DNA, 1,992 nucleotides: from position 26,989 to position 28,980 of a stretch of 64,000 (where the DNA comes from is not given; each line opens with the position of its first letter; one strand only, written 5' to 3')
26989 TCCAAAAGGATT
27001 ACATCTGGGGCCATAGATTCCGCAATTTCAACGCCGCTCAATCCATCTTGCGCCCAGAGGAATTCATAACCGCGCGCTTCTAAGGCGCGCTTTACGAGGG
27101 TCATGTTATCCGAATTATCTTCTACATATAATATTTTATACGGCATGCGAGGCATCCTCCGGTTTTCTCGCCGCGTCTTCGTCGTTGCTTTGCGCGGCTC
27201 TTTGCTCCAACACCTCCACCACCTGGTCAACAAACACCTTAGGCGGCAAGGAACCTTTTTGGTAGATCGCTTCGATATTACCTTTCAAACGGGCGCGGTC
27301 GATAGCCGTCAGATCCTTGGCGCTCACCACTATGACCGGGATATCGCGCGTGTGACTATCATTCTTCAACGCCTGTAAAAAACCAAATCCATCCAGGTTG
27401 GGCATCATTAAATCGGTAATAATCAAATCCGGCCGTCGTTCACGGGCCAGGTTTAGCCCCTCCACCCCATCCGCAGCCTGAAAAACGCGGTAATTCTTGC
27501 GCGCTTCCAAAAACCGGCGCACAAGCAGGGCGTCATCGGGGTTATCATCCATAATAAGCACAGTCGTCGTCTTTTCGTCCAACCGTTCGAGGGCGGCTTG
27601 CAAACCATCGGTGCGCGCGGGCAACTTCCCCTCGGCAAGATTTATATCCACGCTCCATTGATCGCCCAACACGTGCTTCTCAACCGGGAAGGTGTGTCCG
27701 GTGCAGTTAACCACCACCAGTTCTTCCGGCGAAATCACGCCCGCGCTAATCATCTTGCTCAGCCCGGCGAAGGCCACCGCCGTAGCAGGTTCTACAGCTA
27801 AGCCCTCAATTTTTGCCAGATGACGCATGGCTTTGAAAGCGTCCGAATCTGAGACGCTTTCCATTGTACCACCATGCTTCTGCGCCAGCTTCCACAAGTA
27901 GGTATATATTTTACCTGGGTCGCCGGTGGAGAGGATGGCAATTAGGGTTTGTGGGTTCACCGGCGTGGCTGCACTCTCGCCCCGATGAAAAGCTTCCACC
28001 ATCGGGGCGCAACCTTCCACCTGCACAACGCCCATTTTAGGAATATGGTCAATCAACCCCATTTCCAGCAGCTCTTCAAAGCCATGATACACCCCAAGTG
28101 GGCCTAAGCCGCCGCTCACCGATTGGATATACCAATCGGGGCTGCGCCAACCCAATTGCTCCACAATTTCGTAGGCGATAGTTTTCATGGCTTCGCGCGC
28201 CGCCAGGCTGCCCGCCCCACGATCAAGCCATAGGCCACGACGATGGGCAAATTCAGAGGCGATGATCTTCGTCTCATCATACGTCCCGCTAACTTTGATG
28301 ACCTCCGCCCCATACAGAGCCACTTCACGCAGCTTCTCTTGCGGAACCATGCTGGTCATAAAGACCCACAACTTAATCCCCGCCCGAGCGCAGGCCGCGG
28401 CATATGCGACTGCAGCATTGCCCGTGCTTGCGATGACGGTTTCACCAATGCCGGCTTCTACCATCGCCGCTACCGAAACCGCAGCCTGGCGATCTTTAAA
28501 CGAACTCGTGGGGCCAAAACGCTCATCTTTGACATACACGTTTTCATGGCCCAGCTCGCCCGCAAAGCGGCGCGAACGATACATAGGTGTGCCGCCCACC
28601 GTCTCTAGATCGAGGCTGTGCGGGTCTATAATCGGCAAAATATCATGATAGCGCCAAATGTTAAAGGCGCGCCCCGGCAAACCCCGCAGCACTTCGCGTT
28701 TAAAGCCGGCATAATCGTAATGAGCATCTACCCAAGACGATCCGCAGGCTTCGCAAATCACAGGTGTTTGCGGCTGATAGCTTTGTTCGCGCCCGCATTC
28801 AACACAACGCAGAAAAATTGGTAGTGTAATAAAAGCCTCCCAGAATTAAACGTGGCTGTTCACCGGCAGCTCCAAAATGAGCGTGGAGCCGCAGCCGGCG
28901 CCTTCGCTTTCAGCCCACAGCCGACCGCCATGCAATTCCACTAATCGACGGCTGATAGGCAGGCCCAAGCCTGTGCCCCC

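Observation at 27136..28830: Threonine-synthase-like PLP enzyme fused to a receiver domain, next to a lone REC and a second ThrC-like paralog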

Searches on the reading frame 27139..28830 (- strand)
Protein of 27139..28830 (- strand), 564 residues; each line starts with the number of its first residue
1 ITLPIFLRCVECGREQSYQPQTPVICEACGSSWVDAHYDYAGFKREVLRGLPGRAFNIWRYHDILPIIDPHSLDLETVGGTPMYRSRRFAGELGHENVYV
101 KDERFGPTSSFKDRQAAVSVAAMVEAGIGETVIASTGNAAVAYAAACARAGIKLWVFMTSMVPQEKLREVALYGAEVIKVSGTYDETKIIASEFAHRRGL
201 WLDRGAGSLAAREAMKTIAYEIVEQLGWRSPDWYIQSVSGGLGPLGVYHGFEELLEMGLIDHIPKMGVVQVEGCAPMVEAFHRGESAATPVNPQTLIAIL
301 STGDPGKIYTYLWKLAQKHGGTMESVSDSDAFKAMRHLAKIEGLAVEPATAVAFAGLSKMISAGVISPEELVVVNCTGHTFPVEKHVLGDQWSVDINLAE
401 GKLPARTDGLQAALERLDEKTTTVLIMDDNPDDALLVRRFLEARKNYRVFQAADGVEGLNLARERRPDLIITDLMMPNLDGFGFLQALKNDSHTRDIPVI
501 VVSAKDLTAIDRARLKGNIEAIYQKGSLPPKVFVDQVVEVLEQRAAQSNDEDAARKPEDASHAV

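Call 5: search_protein_families(library=pfam, proteins=[window:27139-28761:-], max_evalue=0.01)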
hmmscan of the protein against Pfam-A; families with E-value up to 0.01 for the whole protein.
window:27139-28761:- (541 aa): 2 families
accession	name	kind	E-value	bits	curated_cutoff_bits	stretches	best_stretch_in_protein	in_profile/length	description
PF00291.31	PALP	-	1.9e-70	238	35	1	54-355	4-295/295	Pyridoxal-phosphate dependent enzyme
PF00072.30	Response_reg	-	5.4e-19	68.8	30.2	1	401-485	1-82/111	Response regulator receiver domain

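Call 6: search_protein_families(library=ncbifam, proteins=[window:27139-28830:-], max_evalue=0.001)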
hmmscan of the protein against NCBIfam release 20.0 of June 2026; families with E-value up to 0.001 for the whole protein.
window:27139-28830:- (564 aa): 119 families (the best 25 are shown)
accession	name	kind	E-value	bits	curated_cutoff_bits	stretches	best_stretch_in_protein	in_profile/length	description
NF006050.0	PRK08197.1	equivalog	2.5e-71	240.6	303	1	6-380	8-381/406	threonine synthase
NF004170.0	PRK05638.1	equivalog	5.7e-57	193.2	421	1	7-381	2-356/442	threonine synthase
TIGR00260.1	thrC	equivalog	1.1e-50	172.7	167.1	1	58-380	1-335/340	threonine synthase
NF005035.0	PRK06450.1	equivalog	9.1e-44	149.6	301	1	7-360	4-321/338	threonine synthase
NF006205.0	PRK08329.1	equivalog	1.3e-42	146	358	1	7-381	2-344/347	threonine synthase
NF004996.0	PRK06381.1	equivalog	1.4e-38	132.7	266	1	75-378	10-316/319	threonine synthase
TIGR03844.1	cysteate_syn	equivalog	8.8e-38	130.1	324.9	1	7-380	3-379/398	cysteate synthase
NF006094.0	PRK08246.1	subfamily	1.3e-22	80.6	331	1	81-359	24-284/310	serine/threonine dehydratase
NF006390.0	PRK08639.1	equivalog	9.2e-22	77.6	421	1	78-381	23-315/418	threonine ammonia-lyase IlvA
TIGR02079.1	THD1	equivalog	1.7e-21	76.5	440.55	1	78-361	14-290/410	threonine ammonia-lyase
TIGR01127.1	ilvA_1Cterm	equivalog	6.4e-21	74.8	378.75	1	81-359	1-267/380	threonine ammonia-lyase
NF005680.0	PRK07476.1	equivalog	1e-20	74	413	1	77-381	20-311/326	hydroxyectoine utilization dehydratase EutB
TIGR01124.1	ilvA_2Cterm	equivalog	6.8e-18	64.5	411.3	1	80-377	17-303/499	threonine ammonia-lyase, biosynthetic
NF005292.0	PRK06815.1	equivalog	3e-17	62.6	371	1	76-362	17-292/320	threonine/serine dehydratase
NF007135.0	PRK09581.1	equivalog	1.3e-16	60.4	474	1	421-507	2-87/457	PleD family two-component system response regulator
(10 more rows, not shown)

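Call 7: search_solved_structures(query=window:27139-28830:-, max_evalue=0.00001, show_alignments=2)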
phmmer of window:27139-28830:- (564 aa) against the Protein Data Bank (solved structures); distinct sequences matched with E-value up to 0.00001: 171 (the best 60 are shown).
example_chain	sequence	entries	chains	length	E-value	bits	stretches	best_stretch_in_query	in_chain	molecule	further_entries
2zsj_A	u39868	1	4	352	1.6e-41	145.7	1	60-379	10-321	Threonine synthase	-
1uim_A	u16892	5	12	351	6.6e-36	127.2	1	58-381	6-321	Threonine Synthase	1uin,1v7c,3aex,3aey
2d1f_A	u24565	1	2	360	2e-35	125.6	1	59-389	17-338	Threonine synthase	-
6cgq_A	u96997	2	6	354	1.7e-34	122.5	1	58-379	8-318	Threonine synthase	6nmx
1e5x_A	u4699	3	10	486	8.4e-31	110.3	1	57-381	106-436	THREONINE SYNTHASE | THREONINE SYNTHASE 1, CHLOROPLASTIC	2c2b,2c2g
9k3c_A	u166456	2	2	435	2.4e-17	65.9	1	51-379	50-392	Cysteate synthase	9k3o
9g85_A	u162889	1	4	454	2e-16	62.9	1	423-506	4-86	Response regulator PleD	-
2wb4_A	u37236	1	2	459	2e-16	62.9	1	423-506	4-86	DIGUANYLATE CYCLASE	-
9g86_A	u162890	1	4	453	2.1e-16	62.8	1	423-506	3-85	Response regulator PleD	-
1w25_A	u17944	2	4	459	2.2e-16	62.7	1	423-506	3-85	STALKED-CELL DIFFERENTIATION CONTROLLING PROTEIN | RESPONSE REGULATOR PLED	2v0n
1m5t_A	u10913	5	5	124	5.7e-13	51.5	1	422-544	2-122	cell division response regulator DivK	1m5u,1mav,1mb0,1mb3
12aw_A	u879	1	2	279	6.5e-13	51.3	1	421-512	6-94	HYBRID TWO-COMPONENT SYSTEM PROTEIN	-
3c3m_A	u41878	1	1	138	1.4e-12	50.2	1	423-544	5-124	Response regulator receiver protein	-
1tdj_A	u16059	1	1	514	1.5e-11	46.8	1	79-373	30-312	BIOSYNTHETIC THREONINE DEAMINASE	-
9d2q_A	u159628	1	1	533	1.7e-11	46.6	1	79-373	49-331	L-threonine dehydratase biosynthetic IlvA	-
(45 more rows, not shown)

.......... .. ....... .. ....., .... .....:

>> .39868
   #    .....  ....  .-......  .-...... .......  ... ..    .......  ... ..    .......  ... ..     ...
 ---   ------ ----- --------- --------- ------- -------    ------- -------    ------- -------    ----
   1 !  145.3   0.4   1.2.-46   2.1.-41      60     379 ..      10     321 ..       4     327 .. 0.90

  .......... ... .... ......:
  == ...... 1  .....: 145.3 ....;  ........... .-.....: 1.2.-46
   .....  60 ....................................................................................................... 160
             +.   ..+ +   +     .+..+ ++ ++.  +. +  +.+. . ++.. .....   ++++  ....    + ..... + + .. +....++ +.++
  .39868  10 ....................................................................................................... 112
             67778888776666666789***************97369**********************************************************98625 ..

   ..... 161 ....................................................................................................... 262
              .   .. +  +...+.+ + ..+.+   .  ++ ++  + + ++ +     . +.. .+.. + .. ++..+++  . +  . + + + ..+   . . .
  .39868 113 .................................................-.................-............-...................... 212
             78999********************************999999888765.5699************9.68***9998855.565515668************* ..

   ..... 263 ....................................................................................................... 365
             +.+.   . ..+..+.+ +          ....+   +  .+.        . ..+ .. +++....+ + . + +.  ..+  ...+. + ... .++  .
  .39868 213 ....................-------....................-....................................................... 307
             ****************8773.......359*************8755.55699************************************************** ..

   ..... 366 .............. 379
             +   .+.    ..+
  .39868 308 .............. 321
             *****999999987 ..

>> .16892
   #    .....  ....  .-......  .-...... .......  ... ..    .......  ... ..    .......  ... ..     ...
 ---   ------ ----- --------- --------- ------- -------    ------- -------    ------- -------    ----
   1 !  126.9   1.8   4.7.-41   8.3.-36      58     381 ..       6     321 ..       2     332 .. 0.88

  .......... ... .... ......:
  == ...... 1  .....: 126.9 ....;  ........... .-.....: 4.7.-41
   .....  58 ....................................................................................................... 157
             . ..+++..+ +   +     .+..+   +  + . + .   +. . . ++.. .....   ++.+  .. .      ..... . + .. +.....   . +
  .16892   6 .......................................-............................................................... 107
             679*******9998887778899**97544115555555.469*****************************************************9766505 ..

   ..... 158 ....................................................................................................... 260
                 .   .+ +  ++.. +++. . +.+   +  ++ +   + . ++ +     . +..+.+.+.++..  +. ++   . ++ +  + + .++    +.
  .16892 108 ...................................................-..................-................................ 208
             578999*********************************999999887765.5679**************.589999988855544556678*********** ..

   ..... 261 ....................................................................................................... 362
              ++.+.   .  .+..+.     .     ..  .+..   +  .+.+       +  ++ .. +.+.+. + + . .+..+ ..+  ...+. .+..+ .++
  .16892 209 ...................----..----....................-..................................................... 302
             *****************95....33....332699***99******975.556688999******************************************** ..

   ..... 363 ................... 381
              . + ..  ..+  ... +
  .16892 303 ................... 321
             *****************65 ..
